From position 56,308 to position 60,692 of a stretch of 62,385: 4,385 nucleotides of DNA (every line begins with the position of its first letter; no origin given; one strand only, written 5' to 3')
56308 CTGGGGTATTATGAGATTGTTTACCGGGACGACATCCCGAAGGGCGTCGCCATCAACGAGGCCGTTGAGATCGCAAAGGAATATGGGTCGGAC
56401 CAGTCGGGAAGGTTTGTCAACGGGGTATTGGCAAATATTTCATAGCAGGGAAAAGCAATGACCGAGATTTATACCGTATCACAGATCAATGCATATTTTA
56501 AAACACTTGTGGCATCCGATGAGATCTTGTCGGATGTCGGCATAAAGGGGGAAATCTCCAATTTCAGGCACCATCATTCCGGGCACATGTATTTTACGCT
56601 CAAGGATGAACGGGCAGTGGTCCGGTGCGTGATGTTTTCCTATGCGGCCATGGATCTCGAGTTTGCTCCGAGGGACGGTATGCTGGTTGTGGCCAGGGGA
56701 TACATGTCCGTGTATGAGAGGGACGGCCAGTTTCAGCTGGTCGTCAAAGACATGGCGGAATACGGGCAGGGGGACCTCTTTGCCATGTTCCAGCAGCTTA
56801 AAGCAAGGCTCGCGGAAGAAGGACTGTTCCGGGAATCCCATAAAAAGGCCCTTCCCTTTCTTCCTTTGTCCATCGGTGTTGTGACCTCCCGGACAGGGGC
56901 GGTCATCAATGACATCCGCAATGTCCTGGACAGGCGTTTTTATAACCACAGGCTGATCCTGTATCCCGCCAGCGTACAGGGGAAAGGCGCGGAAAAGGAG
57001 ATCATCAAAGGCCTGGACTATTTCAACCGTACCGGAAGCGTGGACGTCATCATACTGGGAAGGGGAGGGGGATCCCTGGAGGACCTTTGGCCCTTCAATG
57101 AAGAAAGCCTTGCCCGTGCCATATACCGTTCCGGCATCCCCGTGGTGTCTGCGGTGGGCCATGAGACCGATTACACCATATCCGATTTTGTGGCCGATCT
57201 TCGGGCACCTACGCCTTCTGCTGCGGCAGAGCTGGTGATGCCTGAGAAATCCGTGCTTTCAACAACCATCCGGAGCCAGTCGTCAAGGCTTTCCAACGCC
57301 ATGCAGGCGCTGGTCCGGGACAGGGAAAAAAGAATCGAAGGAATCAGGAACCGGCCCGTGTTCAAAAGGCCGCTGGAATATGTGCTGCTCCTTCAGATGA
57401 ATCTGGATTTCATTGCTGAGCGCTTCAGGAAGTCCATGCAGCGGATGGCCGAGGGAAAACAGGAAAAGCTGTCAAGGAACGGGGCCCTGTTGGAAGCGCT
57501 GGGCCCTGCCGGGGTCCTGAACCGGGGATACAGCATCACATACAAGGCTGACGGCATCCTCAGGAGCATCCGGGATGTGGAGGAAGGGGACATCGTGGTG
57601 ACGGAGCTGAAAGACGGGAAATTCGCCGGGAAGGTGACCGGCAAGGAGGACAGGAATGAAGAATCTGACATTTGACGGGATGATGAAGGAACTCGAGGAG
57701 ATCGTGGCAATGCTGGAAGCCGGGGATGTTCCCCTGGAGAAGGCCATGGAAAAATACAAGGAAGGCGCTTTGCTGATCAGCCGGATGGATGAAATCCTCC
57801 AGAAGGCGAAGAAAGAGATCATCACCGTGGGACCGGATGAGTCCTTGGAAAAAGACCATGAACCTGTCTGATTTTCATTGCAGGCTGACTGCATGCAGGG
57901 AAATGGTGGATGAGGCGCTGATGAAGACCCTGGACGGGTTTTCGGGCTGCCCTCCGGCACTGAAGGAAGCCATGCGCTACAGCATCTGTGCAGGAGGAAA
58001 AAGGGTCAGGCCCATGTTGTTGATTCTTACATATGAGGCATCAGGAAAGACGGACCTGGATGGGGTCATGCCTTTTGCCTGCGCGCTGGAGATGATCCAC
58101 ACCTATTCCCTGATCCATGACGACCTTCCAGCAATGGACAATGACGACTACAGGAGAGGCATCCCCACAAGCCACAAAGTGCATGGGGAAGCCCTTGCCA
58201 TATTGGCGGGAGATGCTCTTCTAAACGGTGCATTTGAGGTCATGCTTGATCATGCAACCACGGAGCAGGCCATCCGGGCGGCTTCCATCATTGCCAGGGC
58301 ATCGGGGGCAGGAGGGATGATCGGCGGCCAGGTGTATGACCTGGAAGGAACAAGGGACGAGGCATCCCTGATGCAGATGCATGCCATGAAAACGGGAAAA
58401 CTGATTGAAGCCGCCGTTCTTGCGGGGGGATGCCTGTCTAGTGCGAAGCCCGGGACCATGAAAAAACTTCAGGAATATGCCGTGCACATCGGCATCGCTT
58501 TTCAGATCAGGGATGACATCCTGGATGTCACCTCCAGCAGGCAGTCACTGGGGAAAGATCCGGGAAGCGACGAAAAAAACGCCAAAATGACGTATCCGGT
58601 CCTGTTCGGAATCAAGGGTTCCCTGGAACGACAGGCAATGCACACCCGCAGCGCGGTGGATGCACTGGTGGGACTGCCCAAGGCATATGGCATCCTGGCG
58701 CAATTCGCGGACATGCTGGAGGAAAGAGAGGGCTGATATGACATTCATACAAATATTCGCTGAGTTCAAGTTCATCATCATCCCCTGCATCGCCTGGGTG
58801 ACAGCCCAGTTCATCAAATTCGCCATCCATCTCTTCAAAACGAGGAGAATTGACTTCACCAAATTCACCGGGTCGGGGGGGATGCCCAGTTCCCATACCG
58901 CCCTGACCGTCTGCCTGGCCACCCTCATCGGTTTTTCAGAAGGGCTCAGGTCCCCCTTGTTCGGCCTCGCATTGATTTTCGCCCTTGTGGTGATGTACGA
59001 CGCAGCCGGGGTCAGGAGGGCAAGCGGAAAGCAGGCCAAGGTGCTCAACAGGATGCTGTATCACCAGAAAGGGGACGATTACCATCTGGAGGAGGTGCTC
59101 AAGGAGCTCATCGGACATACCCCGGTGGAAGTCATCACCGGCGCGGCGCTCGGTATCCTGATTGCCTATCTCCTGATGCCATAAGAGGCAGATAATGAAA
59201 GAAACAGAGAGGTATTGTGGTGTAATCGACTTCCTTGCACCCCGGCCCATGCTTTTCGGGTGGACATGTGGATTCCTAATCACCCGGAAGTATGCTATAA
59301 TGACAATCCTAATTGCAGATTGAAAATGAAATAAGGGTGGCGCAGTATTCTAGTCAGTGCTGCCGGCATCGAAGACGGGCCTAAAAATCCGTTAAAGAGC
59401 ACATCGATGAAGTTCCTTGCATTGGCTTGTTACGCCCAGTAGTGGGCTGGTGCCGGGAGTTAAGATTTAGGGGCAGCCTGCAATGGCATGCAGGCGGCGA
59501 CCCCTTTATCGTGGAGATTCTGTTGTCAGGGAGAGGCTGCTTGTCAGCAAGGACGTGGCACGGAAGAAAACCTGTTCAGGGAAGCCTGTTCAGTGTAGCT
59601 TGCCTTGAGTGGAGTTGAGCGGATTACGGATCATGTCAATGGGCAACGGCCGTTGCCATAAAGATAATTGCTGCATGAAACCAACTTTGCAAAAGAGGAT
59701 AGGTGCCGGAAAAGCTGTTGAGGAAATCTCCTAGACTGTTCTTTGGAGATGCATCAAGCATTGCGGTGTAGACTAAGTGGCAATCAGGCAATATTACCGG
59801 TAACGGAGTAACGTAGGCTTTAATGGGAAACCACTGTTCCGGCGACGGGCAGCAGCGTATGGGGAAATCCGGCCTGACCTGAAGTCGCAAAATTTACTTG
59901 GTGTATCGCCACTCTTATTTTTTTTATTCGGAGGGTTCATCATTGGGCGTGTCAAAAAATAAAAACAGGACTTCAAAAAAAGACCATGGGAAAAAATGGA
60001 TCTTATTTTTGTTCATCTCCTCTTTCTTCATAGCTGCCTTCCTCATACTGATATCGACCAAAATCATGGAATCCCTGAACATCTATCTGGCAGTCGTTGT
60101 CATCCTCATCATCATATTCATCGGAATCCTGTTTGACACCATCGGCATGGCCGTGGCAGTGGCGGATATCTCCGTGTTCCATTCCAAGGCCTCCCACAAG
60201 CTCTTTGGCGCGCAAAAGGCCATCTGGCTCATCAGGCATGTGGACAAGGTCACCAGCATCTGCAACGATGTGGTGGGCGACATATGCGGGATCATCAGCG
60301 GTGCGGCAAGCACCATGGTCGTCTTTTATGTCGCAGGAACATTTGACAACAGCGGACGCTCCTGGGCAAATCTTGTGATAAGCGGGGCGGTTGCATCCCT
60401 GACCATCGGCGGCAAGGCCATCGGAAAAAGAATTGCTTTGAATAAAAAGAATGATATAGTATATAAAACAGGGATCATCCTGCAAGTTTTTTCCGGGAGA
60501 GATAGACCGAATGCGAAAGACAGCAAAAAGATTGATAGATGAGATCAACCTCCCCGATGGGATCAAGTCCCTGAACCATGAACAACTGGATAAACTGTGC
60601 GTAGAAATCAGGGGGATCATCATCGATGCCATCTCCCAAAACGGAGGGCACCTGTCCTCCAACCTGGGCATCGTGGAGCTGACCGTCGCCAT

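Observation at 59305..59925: About 600-nt ornate structured non-coding RNA at the ispA/dxs locus: OLE RNA (or an OLE-like relative)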

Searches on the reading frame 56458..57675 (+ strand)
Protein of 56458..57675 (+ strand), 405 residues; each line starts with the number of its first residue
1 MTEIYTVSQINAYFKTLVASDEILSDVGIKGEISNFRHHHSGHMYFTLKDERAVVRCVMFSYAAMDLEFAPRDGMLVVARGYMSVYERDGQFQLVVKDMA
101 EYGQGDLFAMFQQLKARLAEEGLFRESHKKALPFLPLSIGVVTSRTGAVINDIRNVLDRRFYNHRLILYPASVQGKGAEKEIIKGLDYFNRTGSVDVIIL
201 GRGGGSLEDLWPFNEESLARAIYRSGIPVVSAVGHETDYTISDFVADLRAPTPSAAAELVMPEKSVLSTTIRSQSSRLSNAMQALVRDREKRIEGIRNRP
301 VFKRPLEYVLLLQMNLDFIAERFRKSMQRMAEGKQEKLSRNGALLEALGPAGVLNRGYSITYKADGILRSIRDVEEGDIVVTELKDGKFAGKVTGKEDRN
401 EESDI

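Call 4: search_protein_families(library=pfam, proteins=[window:56458-57675:+])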
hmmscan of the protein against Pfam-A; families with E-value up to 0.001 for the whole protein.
window:56458-57675:+ (405 aa): 3 families
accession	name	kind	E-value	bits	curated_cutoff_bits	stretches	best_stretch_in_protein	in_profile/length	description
PF02601.20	Exonuc_VII_L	-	3.9e-90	303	35.9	2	123-339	1-215/315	Exonuclease VII, large subunit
PF13742.12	tRNA_anti_2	-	9.1e-30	103.2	27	1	5-99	1-94/95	OB-fold nucleic acid binding domain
PF01336.31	tRNA_anti-codon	-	1.8e-11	44.3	27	1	29-99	3-72/75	OB-fold nucleic acid binding domain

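Call 15: find_encoding_contigs(protein=window:56458-57675:+, flank=10000, max_places=6)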
Protein window:56458-57675:+ (405 aa): no gene with exactly this product is on record in the collection.

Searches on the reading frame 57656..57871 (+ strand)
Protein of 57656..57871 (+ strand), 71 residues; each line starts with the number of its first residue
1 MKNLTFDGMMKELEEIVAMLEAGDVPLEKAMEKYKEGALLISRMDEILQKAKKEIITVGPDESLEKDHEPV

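Call 4: search_protein_families(library=pfam, proteins=[window:57656-57871:+])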
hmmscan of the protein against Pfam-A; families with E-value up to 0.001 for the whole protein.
window:57656-57871:+ (71 aa): 1 family
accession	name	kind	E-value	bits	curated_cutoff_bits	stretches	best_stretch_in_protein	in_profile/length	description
PF02609.21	Exonuc_VII_S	-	6.2e-16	58.6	24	1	6-55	1-50/52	Exonuclease VII small subunit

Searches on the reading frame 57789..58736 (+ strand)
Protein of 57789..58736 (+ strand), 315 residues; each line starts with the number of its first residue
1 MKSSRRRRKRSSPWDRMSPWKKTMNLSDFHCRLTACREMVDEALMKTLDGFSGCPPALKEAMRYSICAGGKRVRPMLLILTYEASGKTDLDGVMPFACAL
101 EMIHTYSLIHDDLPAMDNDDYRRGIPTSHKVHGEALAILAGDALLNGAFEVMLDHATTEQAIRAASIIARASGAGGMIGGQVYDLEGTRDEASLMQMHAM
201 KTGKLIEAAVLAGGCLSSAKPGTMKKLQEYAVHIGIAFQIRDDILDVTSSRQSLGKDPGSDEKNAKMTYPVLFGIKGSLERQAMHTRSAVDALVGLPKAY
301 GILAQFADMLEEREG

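Call 4: search_protein_families(library=pfam, proteins=[window:57789-58736:+])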
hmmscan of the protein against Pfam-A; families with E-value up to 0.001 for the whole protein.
window:57789-58736:+ (315 aa): 1 family
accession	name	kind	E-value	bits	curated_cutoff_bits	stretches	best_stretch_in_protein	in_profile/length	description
PF00348.22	polyprenyl_synt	-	6.6e-59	199.6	27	1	56-283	2-227/251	Polyprenyl synthetase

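Call 9: search_protein_families(library=ncbifam, proteins=[window:57789-58736:+], max_evalue=0.01)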
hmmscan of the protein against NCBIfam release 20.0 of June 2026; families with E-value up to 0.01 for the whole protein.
window:57789-58736:+ (315 aa): 16 families
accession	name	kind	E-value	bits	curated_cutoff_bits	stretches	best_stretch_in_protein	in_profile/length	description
NF045485.1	FPPsyn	subfamily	3.2e-97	325.1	275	1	35-314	3-287/288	farnesyl diphosphate synthase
NF045685.1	GGPPSynCrtE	equivalog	2.1e-81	273.2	460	1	31-313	5-291/293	geranylgeranyl diphosphate synthase CrtE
NF007877.0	PRK10581.1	equivalog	1.3e-59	201.9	321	1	28-294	2-275/299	(2E,6E)-farnesyl diphosphate synthase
NF040698.1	IdsA_Meth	equivalog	2.5e-55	188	468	1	33-276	7-251/328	short chain isoprenyl diphosphate synthase IdsA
NF041169.1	f2_encap_cargo4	exception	1.1e-54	185.9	450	1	33-281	5-259/334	family 2 encapsulin nanocompartment cargo protein polyprenyl transferase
NF041003.1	GGPP_syn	equivalog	2.3e-43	148.5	500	1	40-282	13-254/326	geranylgeranyl diphosphate synthase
NF040789.2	gerfarn_diphsyn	equivalog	1.3e-40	139.6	560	1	33-269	11-261/345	geranylfarnesyl diphosphate synthase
TIGR02748.1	GerC3_HepT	equivalog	7.9e-36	123.8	456.55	1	37-284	13-252/319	heptaprenyl diphosphate synthase component II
TIGR02749.1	prenyl_cyano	equivalog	2.6e-35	122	383.2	1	55-278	29-250/322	solanesyl diphosphate synthase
NF008140.0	PRK10888.1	equivalog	3.4e-34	118.6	412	1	63-292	37-261/323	octaprenyl diphosphate synthase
NF045628.1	HxpDPsynlarge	equivalog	1.5e-31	109.6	500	1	57-280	22-240/311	hexaprenyl-diphosphate synthase large subunit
NF042417.1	NPPPS_Mycobact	equivalog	1.5e-30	106.4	600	1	55-278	41-259/335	nonaprenyl/(2E,6E)-farnesyl/geranylgeranyl diphosphat synthase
NF045549.1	GGPPsyn_IdsB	equivalog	7.9e-30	104.1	475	1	68-277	63-271/346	geranylgeranyl diphosphate synthase IdsB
NF040627.1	GFPS_Meth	equivalog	1.2e-18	67.6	600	1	57-249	27-212/285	geranylfarnesyl diphosphate synthase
NF042416.1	GFPPS_Mycobact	equivalog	5e-18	65.2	600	1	65-268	37-260/350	bifunctional (2E,6E)-farnesyl/geranyl diphosphate synthase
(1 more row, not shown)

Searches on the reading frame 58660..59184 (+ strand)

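Call 4: search_protein_families(library=pfam, proteins=[window:58660-59184:+])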
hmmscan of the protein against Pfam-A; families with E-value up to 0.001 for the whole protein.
window:58660-59184:+ (174 aa): 2 families
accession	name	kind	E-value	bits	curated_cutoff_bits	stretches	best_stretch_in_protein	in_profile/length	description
PF02681.20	DUF212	-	3.7e-47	160.1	26.5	1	37-168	4-126/126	Divergent PAP2 family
PF01569.27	PAP2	-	0.00026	21.2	27.2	0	65-112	38-93/130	PAP2 superfamily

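Call 9: search_protein_families(library=ncbifam, proteins=[window:58660-59184:+], max_evalue=0.01)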
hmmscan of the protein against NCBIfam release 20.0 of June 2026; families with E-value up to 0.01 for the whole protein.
window:58660-59184:+ (174 aa): 0 families

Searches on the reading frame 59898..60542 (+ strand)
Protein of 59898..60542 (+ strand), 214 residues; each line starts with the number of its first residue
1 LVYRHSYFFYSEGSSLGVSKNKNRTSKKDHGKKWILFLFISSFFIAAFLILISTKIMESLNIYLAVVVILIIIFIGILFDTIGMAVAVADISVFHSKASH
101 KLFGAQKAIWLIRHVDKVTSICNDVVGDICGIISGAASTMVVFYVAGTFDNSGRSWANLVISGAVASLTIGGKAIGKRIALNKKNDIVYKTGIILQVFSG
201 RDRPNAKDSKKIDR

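Call 4: search_protein_families(library=pfam, proteins=[window:59898-60542:+])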
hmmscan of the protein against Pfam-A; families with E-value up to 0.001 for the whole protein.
window:59898-60542:+ (214 aa): 0 families

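Call 9: search_protein_families(library=ncbifam, proteins=[window:59898-60542:+], max_evalue=0.01)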
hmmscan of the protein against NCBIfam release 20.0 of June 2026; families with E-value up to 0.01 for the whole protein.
window:59898-60542:+ (214 aa): 1 family
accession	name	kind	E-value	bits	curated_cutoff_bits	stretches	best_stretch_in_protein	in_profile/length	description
NF043065.1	MMSYN1_0478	equivalog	0.0068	16.3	170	1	21-80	72-132/190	MFS transporter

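Call 19: find_homologous_proteins(query=window:59943-60539:+)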
Query window:59943-60539:+ (199 aa): 7403 proteins with E <= 0.001 among 8000 candidates; the best 120 are listed.
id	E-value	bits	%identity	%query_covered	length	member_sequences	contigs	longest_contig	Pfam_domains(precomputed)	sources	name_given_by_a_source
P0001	2.1e-118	411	99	99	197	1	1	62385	-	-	-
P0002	1.5e-59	219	56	84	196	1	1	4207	-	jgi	jgi:hypothetical protein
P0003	3.4e-59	218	55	84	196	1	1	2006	-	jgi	jgi:CBS domain containing-hemolysin-like protein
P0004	5.0e-59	217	52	92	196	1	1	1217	-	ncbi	-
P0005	5.4e-59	217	55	84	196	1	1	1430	-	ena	-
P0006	6.6e-59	217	52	92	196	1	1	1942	-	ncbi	-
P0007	7.8e-59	216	54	92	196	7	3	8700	-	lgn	-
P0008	1.6e-58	215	54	84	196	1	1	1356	-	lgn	-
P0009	2.2e-58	215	63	85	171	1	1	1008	-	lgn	-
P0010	2.3e-58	215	52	92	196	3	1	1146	-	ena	-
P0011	3.1e-58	215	54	84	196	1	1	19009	-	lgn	-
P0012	5.1e-58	214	53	91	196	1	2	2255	-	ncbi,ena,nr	ncbi:MAG: Mg2+ and Co2+ transporter CorB [Clostridia bacterium]|nr:Mg2+ and Co2+ transporter CorB [C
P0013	1.6e-57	212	50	94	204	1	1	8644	-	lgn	-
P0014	1.7e-57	212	51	95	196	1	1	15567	-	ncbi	-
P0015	2.3e-57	212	55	84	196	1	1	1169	-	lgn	-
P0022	6.5e-55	204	52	84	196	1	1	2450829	-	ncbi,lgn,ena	-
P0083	7.8e-43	164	49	89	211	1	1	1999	PF01595.26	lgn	-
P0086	8.6e-43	164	49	89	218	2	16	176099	PF01595.26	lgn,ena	-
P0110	8.1e-42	161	44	92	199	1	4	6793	PF01595.26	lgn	-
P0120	1.6e-41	160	44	92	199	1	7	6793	PF01595.26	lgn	-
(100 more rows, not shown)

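Call 48: find_encoding_contigs(protein=P0022, flank=6000, max_places=2)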
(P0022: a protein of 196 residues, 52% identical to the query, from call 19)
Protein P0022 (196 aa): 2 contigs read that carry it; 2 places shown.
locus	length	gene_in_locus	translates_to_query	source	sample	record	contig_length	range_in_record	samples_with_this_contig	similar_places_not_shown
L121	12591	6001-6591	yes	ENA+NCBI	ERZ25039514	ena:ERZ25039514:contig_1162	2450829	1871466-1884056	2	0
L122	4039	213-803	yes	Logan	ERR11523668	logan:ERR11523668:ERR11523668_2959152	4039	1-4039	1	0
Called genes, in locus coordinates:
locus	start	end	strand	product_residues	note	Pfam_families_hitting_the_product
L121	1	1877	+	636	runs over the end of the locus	PF00795:CN_hydrolase, PF02540:NAD_synthase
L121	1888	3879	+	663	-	PF05448:AXE1 (faint), PF00326:Peptidase_S9 (weak)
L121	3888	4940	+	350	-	PF01008:IF-2B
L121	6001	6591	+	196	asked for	-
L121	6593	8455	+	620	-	PF13292:DXP_synthase_N, PF00456:Transketolase_N (faint), PF00676:E1_dh, PF02775:TPP_enzyme_C (faint), PF02779:Transket_pyr, PF02780:Transketolase_C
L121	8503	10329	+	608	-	PF04932:Wzy_C (faint)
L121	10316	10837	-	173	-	-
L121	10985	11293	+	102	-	-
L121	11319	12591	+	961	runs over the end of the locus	PF00990:GGDEF, PF00563:EAL, PF24898:GGDEF_GdpP (faint), PF00990:GGDEF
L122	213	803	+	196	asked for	-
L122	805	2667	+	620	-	PF13292:DXP_synthase_N, PF00456:Transketolase_N (faint), PF00676:E1_dh, PF02775:TPP_enzyme_C (faint), PF02779:Transket_pyr, PF02780:Transketolase_C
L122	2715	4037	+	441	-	?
